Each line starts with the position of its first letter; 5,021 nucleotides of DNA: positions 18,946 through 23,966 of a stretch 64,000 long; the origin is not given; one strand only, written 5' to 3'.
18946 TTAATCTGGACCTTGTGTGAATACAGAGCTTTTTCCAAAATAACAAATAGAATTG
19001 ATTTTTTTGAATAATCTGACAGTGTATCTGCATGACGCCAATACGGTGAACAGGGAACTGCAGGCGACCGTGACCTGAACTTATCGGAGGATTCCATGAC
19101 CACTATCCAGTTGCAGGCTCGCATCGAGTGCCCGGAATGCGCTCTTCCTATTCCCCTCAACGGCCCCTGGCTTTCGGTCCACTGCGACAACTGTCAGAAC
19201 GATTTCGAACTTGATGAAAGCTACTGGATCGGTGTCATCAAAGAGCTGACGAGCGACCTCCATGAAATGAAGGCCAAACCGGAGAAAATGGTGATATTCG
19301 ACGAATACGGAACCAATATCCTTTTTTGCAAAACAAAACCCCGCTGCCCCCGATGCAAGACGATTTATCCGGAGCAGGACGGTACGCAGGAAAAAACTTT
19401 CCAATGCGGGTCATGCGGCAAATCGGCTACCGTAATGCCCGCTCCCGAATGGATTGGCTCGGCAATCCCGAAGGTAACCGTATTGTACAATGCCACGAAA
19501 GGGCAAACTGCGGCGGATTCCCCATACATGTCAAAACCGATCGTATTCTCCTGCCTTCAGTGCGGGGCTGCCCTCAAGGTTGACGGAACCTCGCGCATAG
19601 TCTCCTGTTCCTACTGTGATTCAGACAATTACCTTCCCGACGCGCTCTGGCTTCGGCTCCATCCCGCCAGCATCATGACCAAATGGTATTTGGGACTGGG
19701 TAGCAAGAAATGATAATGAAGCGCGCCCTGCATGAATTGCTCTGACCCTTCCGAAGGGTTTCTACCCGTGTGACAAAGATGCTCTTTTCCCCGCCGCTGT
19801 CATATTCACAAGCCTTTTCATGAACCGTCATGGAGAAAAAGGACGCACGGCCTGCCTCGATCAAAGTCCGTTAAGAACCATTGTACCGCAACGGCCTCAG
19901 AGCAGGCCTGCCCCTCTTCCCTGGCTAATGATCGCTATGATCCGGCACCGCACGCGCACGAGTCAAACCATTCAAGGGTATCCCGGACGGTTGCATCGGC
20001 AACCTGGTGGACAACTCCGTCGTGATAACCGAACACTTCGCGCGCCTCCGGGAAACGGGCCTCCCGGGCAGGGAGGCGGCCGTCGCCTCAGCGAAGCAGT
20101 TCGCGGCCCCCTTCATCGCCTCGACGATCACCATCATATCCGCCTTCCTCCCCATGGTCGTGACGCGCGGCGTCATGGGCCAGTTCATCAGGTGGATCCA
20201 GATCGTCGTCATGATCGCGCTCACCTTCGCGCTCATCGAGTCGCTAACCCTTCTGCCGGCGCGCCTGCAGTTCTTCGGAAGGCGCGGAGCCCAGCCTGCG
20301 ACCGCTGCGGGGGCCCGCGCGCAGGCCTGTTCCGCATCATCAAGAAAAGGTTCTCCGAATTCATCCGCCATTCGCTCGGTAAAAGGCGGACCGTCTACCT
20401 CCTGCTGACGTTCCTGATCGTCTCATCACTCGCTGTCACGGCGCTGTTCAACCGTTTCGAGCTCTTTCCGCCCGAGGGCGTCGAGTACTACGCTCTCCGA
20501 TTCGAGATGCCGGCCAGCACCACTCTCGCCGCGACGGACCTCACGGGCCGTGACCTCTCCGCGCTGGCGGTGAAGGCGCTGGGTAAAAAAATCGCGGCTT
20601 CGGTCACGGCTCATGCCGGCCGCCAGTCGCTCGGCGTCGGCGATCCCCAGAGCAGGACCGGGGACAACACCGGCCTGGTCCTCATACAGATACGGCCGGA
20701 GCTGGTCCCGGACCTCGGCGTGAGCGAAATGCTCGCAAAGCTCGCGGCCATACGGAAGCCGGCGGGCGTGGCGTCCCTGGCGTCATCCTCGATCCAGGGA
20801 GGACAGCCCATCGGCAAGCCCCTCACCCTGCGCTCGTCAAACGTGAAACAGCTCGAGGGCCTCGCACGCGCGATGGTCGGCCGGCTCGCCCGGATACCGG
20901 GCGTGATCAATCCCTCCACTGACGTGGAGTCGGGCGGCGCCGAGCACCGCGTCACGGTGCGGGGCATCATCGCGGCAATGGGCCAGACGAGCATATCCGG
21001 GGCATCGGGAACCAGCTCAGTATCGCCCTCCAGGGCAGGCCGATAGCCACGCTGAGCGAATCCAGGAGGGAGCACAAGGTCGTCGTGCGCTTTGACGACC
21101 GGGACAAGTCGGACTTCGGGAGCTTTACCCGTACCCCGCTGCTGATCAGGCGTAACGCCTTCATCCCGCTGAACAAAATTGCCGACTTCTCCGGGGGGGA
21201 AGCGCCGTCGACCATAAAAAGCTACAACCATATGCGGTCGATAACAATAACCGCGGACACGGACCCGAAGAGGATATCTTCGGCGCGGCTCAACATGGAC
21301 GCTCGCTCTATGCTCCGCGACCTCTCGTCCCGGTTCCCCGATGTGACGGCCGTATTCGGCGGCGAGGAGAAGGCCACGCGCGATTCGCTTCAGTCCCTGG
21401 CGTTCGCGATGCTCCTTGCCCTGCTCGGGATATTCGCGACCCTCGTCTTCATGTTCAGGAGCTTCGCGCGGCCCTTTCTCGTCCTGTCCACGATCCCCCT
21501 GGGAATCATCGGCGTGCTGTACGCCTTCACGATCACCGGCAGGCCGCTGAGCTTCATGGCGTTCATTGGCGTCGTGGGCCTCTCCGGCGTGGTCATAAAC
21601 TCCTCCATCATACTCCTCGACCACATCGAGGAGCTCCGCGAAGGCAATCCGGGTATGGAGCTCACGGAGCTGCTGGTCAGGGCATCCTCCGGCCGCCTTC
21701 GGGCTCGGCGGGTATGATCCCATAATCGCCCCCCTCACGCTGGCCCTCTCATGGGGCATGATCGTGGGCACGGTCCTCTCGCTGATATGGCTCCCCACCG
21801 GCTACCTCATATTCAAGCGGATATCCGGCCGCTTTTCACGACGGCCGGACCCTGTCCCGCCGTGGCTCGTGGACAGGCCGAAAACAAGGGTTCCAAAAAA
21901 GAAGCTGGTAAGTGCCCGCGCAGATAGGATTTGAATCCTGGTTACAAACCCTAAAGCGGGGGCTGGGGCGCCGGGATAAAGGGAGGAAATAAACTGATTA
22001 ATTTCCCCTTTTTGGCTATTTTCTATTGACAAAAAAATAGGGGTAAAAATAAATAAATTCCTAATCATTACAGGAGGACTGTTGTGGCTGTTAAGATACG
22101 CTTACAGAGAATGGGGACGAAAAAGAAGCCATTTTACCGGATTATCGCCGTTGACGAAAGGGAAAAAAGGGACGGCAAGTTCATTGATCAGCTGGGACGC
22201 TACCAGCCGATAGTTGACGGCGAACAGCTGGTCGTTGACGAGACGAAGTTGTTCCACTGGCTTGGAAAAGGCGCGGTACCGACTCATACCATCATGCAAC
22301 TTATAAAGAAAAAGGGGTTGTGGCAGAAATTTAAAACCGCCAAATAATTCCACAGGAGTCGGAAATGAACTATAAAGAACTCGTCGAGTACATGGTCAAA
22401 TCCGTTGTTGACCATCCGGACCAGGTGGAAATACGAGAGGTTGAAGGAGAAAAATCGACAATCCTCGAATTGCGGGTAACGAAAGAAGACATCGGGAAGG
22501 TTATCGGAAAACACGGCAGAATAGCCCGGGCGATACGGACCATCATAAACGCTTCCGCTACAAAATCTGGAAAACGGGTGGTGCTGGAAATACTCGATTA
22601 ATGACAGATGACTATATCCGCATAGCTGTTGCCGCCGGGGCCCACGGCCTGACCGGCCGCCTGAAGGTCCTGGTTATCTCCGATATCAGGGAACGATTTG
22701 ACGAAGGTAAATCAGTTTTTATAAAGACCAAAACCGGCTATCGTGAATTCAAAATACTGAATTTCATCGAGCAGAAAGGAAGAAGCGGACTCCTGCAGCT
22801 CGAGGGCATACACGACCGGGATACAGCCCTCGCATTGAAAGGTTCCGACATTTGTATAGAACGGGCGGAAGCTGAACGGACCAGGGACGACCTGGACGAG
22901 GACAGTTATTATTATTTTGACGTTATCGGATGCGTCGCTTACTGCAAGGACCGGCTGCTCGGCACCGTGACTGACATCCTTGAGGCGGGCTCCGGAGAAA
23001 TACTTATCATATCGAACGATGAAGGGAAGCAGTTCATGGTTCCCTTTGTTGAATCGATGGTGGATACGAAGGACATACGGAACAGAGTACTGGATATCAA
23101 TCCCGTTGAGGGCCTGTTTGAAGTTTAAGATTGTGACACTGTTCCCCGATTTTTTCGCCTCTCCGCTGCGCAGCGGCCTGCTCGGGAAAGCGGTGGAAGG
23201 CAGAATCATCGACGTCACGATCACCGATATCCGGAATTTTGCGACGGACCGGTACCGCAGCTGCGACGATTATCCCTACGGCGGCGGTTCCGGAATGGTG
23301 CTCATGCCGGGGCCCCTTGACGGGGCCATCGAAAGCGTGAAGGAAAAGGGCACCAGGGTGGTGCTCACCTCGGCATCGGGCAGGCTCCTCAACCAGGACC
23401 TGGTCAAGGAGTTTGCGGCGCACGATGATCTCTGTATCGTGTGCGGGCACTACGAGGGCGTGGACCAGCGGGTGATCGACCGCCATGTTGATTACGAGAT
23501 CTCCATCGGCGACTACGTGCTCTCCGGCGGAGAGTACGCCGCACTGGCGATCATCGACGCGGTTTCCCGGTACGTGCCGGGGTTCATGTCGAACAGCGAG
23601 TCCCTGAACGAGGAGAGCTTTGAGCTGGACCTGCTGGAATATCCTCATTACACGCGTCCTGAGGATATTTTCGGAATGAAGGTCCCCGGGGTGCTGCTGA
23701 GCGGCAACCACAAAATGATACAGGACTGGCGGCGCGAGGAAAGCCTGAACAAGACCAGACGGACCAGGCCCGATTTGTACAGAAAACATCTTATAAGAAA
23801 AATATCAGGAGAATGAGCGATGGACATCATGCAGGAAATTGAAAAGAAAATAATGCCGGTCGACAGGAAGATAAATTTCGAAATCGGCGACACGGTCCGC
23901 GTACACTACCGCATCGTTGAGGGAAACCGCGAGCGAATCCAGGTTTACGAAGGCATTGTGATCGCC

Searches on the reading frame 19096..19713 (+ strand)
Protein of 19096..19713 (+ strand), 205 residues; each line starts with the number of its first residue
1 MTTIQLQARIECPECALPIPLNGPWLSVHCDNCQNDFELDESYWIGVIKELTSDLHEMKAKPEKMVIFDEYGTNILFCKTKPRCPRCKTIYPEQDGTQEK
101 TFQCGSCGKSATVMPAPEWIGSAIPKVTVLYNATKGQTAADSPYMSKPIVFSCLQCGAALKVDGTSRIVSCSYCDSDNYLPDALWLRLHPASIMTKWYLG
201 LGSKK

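Call 83: search_protein_families(library=pfam, proteins=[window:19096-19713:+], max_evalue=0.00001)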
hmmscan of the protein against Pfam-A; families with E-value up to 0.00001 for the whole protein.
window:19096-19713:+ (205 aa): 1 family
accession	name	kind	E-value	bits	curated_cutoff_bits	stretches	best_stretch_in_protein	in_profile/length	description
PF01155.25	HypA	-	1.9e-06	28.3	28.9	0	145-178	65-96/112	Hydrogenase/urease nickel incorporation, metallochaperone, hypA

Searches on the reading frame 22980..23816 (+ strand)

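Call 83: search_protein_families(library=pfam, proteins=[window:22980-23816:+], max_evalue=0.00001)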
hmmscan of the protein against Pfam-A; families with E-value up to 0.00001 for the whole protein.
window:22980-23816:+ (278 aa): 1 family
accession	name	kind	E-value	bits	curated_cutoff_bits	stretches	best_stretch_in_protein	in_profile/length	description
PF01746.26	tRNA_m1G_MT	-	7e-56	189.5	27.3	1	69-264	2-195/195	tRNA (Guanine-1)-methyltransferase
